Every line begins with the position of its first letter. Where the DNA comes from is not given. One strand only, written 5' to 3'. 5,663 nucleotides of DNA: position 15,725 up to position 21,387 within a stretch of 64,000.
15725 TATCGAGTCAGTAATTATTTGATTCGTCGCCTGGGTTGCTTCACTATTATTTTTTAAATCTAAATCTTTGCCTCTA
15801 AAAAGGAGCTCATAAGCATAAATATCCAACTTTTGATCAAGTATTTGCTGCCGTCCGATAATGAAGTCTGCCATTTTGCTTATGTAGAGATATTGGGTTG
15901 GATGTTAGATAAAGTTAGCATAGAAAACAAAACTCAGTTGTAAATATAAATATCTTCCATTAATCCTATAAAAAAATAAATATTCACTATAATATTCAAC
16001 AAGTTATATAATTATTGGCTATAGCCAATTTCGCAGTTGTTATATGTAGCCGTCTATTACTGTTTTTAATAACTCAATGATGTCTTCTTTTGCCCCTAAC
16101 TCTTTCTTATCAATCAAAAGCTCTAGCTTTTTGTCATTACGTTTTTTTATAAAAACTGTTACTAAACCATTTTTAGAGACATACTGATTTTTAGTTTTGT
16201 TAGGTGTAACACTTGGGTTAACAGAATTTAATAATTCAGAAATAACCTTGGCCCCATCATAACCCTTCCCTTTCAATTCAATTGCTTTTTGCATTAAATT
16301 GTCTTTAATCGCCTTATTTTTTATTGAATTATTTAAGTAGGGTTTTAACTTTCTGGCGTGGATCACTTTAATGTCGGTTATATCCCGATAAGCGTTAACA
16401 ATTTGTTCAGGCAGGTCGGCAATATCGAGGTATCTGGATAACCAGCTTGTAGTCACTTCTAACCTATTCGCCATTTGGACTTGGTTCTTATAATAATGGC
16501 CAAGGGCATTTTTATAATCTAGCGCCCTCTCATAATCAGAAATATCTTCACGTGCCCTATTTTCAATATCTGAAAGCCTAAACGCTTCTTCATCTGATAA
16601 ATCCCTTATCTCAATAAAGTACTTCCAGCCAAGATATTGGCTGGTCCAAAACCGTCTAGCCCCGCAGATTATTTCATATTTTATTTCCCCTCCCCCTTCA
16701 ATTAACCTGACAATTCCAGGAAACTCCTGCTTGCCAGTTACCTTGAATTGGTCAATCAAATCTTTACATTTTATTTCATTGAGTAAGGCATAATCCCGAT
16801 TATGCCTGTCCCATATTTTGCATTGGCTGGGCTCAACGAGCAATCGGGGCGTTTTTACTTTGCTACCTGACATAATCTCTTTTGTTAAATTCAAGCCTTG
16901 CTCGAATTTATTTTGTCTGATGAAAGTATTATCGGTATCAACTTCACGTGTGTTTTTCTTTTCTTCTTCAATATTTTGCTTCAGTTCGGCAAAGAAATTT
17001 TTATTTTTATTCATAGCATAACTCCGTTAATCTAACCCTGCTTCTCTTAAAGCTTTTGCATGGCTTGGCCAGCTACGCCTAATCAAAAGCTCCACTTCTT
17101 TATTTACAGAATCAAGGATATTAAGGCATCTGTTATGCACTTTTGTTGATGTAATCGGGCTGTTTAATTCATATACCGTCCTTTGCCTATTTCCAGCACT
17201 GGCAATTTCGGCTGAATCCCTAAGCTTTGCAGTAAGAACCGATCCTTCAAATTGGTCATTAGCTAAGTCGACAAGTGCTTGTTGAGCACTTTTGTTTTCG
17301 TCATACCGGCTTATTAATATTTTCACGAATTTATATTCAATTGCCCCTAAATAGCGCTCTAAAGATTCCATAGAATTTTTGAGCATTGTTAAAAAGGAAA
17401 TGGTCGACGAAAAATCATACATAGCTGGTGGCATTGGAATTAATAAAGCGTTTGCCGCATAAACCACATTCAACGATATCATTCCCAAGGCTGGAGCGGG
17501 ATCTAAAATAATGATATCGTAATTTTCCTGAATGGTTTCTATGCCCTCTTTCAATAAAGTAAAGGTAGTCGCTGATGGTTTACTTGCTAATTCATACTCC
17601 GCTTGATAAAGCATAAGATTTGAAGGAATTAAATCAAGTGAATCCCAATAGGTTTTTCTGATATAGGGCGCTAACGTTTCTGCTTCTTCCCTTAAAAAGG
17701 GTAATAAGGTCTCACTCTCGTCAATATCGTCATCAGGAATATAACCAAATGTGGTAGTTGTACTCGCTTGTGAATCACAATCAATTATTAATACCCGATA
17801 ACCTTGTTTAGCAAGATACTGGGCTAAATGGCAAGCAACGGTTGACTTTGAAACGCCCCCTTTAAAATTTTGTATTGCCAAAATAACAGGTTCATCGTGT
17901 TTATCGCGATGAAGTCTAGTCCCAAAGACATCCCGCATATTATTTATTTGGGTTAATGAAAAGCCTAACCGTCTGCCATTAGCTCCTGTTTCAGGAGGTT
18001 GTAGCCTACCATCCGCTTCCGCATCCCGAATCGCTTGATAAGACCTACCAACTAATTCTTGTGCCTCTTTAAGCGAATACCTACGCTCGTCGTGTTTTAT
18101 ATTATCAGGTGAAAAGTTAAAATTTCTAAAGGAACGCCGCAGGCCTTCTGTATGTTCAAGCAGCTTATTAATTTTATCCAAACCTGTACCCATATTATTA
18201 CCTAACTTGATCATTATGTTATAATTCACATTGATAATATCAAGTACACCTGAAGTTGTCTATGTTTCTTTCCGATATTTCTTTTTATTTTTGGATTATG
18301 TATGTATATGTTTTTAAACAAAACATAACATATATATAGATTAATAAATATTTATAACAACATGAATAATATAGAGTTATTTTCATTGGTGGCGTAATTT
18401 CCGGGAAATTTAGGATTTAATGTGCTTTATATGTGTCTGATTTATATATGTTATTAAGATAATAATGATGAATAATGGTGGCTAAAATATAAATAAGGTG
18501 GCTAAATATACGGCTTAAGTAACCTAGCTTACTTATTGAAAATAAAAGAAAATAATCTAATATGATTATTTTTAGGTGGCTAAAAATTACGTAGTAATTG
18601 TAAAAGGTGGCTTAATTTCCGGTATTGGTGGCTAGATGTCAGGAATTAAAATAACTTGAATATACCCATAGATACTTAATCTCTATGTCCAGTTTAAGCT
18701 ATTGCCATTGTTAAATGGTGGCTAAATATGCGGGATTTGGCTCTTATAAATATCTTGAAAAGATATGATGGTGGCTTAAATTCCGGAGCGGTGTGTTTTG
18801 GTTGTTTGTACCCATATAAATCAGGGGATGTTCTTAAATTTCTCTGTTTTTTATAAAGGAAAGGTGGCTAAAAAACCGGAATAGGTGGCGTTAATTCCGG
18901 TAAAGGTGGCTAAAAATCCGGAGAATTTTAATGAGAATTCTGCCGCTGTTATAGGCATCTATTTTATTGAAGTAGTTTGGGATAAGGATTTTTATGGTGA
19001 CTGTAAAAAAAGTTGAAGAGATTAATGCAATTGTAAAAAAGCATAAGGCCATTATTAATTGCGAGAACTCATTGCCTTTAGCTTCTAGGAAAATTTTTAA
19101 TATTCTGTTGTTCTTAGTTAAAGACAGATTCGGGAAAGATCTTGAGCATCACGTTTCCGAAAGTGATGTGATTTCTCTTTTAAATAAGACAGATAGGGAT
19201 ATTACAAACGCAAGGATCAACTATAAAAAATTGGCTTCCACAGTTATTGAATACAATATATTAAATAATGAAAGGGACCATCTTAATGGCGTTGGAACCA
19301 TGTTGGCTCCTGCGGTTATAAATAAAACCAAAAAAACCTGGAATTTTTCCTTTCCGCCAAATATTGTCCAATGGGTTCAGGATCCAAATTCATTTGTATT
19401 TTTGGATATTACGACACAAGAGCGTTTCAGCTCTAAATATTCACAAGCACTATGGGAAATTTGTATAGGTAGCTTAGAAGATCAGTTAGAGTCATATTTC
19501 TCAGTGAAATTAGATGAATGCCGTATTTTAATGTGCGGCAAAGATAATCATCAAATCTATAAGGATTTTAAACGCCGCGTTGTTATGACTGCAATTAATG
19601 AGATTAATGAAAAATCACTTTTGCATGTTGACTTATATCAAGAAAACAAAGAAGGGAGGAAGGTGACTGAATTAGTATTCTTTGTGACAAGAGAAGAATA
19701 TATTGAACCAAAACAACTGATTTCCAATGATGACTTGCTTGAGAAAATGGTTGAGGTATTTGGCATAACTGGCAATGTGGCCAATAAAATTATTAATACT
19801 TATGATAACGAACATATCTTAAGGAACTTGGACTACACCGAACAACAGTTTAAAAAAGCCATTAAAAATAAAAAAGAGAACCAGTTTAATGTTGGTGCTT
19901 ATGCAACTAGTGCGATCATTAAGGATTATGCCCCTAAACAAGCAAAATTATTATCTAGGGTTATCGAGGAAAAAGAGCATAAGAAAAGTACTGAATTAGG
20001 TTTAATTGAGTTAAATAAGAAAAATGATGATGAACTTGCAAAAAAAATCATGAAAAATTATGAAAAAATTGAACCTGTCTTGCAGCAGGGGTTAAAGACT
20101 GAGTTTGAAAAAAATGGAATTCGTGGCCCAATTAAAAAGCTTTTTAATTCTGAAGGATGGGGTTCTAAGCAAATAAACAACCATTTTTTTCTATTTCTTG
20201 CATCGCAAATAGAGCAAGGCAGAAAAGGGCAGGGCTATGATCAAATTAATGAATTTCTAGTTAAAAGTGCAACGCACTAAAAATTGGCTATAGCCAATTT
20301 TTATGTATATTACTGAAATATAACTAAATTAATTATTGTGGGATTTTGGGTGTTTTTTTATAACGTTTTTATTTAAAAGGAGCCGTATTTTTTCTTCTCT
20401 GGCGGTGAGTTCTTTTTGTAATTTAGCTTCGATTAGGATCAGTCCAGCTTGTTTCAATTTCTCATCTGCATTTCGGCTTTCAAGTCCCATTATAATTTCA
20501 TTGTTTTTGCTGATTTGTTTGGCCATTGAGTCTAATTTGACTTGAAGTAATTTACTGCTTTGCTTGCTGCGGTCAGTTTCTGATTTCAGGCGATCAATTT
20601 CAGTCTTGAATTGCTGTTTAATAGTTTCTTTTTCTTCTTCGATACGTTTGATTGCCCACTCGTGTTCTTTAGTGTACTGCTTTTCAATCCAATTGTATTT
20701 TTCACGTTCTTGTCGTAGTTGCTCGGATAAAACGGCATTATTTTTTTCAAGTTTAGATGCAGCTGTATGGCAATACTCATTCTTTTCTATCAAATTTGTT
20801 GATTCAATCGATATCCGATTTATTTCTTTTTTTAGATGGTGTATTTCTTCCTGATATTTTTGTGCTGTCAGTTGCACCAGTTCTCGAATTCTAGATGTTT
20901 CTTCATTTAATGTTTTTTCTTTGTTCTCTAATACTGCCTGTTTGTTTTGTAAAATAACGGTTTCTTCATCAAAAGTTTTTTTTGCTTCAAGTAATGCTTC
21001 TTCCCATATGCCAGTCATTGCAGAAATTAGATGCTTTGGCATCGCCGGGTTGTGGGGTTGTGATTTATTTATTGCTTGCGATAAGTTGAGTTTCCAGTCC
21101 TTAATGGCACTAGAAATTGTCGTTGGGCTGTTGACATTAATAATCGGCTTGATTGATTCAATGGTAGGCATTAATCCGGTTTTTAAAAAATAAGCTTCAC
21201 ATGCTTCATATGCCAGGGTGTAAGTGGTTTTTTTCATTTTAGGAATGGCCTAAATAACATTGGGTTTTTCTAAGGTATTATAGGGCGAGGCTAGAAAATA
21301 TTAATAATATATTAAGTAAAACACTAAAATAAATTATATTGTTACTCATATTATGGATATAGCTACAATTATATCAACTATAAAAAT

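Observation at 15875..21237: Complete iteron-type plasmid replicon (parB-parA, oriV, rep, kfrA) lying between chemotaxis and flagellar loci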

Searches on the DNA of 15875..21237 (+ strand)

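Call 10: search_dna_similar(query=window:15875-21237:+, collection=plasmids, mode=near, max_rows=15)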
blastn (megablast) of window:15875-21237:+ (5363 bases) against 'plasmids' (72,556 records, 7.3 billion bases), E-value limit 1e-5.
No match.
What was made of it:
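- Tried and rejected: No match (call 10).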

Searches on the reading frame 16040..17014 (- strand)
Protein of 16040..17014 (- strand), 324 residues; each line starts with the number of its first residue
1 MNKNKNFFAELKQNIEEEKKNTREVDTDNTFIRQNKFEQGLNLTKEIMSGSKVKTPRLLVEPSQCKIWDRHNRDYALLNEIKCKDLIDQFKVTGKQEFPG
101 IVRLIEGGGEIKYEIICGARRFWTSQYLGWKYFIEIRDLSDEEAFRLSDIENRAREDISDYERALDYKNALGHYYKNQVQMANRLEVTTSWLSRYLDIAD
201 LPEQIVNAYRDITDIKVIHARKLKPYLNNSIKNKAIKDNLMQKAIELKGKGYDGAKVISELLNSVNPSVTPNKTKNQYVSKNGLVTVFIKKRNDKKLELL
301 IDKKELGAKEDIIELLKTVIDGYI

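Call 6: search_protein_families(library=pfam, proteins=[window:16040-17014:-], max_evalue=0.01)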
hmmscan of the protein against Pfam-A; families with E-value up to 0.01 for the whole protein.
window:16040-17014:- (324 aa): 4 families
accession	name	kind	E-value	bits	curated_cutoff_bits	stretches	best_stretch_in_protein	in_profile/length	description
PF18090.7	SoPB_HTH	-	5e-09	36.6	27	1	158-217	1-61/75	Centromere-binding protein HTH domain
PF02195.25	ParB_N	-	6e-06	26.7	26.3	1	99-152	42-93/95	ParB N-terminal domain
PF17762.8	HTH_ParB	-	0.0003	21.3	22.6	1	156-237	1-81/102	ParB HTH domain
PF08535.16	KorB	-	0.0078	16.6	22.3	0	177-215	5-45/89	KorB domain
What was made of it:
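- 16040..17014 (-): parB (324 aa), the centromere-binding protein. Call 6 (SoPB_HTH, ParB_N).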

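Call 28: find_encoding_contigs(protein=window:16040-17014:-, flank=10000, max_places=6)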
Protein window:16040-17014:- (324 aa): 2 contigs read that carry it; 2 places shown.
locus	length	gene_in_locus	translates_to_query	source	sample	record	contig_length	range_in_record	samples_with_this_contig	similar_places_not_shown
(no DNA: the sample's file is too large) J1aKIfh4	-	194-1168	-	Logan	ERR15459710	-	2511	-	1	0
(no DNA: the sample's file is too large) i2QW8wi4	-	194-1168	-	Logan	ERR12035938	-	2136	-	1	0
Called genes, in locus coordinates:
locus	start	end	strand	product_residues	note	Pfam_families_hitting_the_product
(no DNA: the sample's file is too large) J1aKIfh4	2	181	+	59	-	?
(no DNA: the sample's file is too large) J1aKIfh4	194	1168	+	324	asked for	PF18090:SoPB_HTH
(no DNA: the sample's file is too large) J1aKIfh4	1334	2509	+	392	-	?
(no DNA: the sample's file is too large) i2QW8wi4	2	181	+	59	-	?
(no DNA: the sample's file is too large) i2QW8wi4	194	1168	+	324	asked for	PF18090:SoPB_HTH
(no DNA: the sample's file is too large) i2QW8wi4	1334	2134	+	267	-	?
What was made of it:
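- Exact ParB copies with the same neighbours also occur in two Logan assemblies (call 28).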

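Call 60: search_solved_structures(query=window:16040-17014:-, max_evalue=0.01)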
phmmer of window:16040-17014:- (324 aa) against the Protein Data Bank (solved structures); distinct sequences matched with E-value up to 0.01: 10.
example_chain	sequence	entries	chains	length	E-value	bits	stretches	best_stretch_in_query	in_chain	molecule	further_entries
7o0n_A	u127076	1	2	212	4e-10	42.9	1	77-223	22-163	ParB family protein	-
7ol9_A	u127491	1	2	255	6.5e-10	42.2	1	82-248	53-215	Nucleoid occlusion protein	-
7ng0_A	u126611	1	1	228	7.8e-10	41.9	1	104-243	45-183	Nucleoid occlusion protein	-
7nfu_A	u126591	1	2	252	9.4e-10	41.7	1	104-243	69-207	Nucleoid occlusion protein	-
7bnk_A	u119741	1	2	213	2e-09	40.6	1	77-223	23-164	ParB family protein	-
7bnr_A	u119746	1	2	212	2.4e-09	40.3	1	77-223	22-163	ParB family protein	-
6sdk_A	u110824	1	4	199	1.6e-08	37.6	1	112-245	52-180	Stage 0 sporulation protein J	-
1vz0_A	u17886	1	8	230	4e-08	36.3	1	82-223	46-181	Chromosome-partitioning protein Spo0J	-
6t1f_A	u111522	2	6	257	5.2e-07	32.6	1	109-224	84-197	Chromosome-partitioning protein ParB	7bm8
4umk_A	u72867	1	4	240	0.0011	21.7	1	111-211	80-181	PROBABLE CHROMOSOME-PARTITIONING PROTEIN PARB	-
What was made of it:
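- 16040..17014 (-): Call 60 (matches to ParB, Noc and Spo0J chains in the PDB).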

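Call 61: search_protein_families(library=ncbifam, proteins=[window:16040-17014:-], max_evalue=0.001)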
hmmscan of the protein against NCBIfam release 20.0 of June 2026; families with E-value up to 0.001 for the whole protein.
window:16040-17014:- (324 aa): 6 families
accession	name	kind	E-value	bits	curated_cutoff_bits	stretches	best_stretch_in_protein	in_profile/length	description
TIGR00180.1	parB_part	domain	2.4e-24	86.1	58.45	1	60-236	8-181/186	ParB/RepB/Spo0J family partition protein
NF010252.0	PRK13698.1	equivalog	1.1e-15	57.3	274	1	63-316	69-311/323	ParB/RepB/Spo0J family plasmid partition protein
TIGR04285.1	nucleoid_noc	exception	9.1e-14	51.4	315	1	110-276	48-208/255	nucleoid occlusion protein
TIGR03454.1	partition_RepB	equivalog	3.1e-13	49.8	201.5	1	79-305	84-304/325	plasmid partitioning protein RepB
TIGR03734.1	PRTRC_parB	hypoth_equivalog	1.3e-11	43.8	278.6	1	78-221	12-155/555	PRTRC system ParB family protein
NF010440.0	PRK13866.1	equivalog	0.00033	19.9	522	1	98-293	104-295/336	plasmid partitioning protein RepB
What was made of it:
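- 16040..17014 (-): Call 61 (TIGR00180 above cut-off).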

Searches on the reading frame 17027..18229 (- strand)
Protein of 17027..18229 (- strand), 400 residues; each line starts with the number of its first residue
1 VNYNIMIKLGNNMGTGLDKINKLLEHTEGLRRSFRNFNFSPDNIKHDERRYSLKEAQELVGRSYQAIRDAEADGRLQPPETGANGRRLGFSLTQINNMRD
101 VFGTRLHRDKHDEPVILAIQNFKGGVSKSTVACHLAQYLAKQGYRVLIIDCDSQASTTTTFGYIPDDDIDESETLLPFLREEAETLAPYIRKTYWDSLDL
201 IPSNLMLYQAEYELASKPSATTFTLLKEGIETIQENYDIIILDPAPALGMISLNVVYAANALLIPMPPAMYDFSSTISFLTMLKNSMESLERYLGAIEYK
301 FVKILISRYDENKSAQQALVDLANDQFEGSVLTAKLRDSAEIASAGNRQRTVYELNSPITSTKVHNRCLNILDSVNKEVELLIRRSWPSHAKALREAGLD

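Call 6: search_protein_families(library=pfam, proteins=[window:17027-18229:-], max_evalue=0.01)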
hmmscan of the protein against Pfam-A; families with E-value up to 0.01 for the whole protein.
window:17027-18229:- (400 aa): 8 families
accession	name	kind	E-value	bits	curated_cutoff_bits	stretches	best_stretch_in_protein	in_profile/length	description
PF13614.12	AAA_31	-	6.7e-38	130.8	27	1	116-290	3-171/177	AAA domain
PF01656.29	CbiA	-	1.5e-21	77.1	25.4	1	117-352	1-125/125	CobQ/CobB/MinD/ParA nucleotide binding domain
PF09140.17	MipZ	-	3.4e-09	36.8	20.7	1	117-161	3-47/262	ATPase MipZ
PF02374.21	ArsA_ATPase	-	8.5e-08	32.2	24.3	1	123-253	9-144/305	Anion-transporting ATPase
PF10609.15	ParA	-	1.4e-07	31.7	27.1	1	116-166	5-55/246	NUBPL iron-transfer P-loop NTPase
PF00142.24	Fer4_NifH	-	5.2e-06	26.6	25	1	123-160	8-45/271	4Fe-4S iron sulfur cluster binding proteins, NifH/frxC family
PF06564.18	CBP_BcsQ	-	0.00022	21.3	21.3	1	116-243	3-122/234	Cellulose biosynthesis protein BcsQ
PF16575.11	CLP1_P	-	0.0034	17.6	26.6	1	128-162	7-41/188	mRNA cleavage and polyadenylation factor CLP1 P-loop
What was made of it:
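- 17027..18193 (-): parA (388 aa from the conserved ATG; the ORF extends to a GTG at 18229), a type Ia partition ATPase with an N-terminal extension. Call 6.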

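Call 59: search_solved_structures(query=window:17027-18193:-, max_evalue=0.001)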
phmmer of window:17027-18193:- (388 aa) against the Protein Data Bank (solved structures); distinct sequences matched with E-value up to 0.001: 33.
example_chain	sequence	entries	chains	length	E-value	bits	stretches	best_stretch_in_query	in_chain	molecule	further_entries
3ez9_A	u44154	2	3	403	1e-22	83.9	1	53-280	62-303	ParA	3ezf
6iub_A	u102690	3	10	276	5e-20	75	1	102-272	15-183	SpoOJ regulator (Soj)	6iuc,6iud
7npd_A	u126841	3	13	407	7.7e-19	71.1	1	69-344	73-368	Walker A-type ATPase | AAA family ATPase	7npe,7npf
8jmj_A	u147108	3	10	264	1.4e-18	70.3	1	104-272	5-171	SpoOJ regulator (Soj)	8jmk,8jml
3ez7_A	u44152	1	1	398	2.5e-18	69.5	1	56-276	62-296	Plasmid partition protein A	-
5if9_A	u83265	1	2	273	3.2e-18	69.1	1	95-332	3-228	Cobyrinic Acid a,c-diamide synthase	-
4pfs_A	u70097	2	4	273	3.3e-18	69.1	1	95-332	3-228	Cobyrinic Acid a,c-diamide synthase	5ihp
3ez2_A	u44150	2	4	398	8.9e-18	67.6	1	56-276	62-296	Plasmid partition protein A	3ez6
1wcv_1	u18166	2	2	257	4e-16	62.2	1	105-332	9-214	SEGREGATION PROTEIN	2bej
8ray_B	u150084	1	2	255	3.8e-15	59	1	104-319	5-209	ParA family protein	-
2bek_A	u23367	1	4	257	5.2e-15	58.5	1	105-332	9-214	SEGREGATION PROTEIN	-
3k9g_A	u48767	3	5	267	1.3e-13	53.9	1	100-264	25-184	PF-32 protein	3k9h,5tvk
6non_A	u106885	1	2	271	1.9e-12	50.1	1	104-285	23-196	Cobyrinic acid ac-diamide synthase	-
6noo_A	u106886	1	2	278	2e-12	50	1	104-285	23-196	Maintenance of carboxysome positioning A protein, MCDA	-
6nop_B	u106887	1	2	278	2.6e-11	46.4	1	104-285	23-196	Cobyrinic acid ac-diamide synthase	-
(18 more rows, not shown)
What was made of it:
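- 17027..18193 (-): Call 59 (best PDB hits are P7 and P1 ParA).
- On Type Ia ParABS partition system (P1 ParAB, F SopAB): P7 and P1 ParA are the best PDB hits, aligning from residue 53 (call 59).
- Closest known: P1/P7 plasmid prophage ParA-ParB-parS and the RepA iteron origin. Same: The best PDB sequence hits for ParA are P7 ParA (3ez9) and P1 ParA (3ez2, 3ez6, 3ez7) (call 59).
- Closest known: Vibrio chromosome 2 RctB/ParAB2. Same: ParA2 of Vibrio cholerae (7npd) is among the ParA hits (call 59).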

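Call 61: search_protein_families(library=ncbifam, proteins=[window:17027-18193:-], max_evalue=0.001)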
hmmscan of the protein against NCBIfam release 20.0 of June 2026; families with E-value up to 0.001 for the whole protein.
window:17027-18193:- (388 aa): 26 families (the best 25 are shown)
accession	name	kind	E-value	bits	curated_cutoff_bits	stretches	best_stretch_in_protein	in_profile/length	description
TIGR03453.1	partition_RepA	equivalog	7.8e-80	268.6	348.45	1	22-375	18-385/387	plasmid partitioning protein RepA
NF010259.0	PRK13705.1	equivalog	3.3e-74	250.2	725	1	26-375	27-385/388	plasmid-partitioning protein SopA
NF010443.0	PRK13869.1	subfamily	5.3e-61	206.6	446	1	27-375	38-402/405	plasmid-partitioning protein RepA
NF041546.1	ParA_partition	equivalog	5.9e-24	84.7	180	2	104-151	1-48/203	ParA family partition ATPase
TIGR01007.1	eps_fam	subfamily_domain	9.2e-10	38.4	108.05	1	102-239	17-142/204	polysaccharide biosynthesis tyrosine autokinase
TIGR03371.1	cellulose_yhjQ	equivalog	1e-09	38.3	157.85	1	104-344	3-225/246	cellulose biosynthesis protein BcsQ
NF047398.1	AAA_KGGVGR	domain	2.1e-08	34.7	90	1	103-143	3-43/190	KGGVGR-motif variant AAA ATPase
TIGR01969.1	minD_arch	subfamily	3.2e-08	33.1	201.75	1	104-265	2-149/251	cell division ATPase MinD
NF041283.1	PrgP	equivalog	4.9e-08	32.6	400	1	105-313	5-210/297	ParA superfamily DNA segregation protein PrgP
TIGR01281.1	DPOR_bchL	equivalog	1.6e-07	30.9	345.15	1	105-148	3-45/268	ferredoxin:protochlorophyllide reductase (ATP-dependent) iron-sulfur ATP-binding protein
TIGR00345.1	GET3_arsA_TRC40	subfamily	4.3e-07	29.7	135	1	111-149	5-43/299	TRC40/GET3/ArsA family transport-energizing ATPase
TIGR01968.1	minD_bact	equivalog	1.2e-06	28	212.9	1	104-140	3-39/261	septum site-determining protein MinD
NF009701.0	PRK13230.1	subfamily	2.4e-06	26.8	350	1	111-150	9-48/291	nitrogenase reductase-like protein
NF041417.1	ArsA_halo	exception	5.8e-06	25.3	800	1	110-150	19-59/617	arsenical pump-driving ATPase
TIGR01287.1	nifH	equivalog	6.1e-06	25.7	394.35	1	111-150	8-47/275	nitrogenase iron protein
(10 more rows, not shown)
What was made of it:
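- Checked: It matches the SopA and RepA partition models over their full length, and its best PDB hits are P7 and P1 ParA (calls 59, 61).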
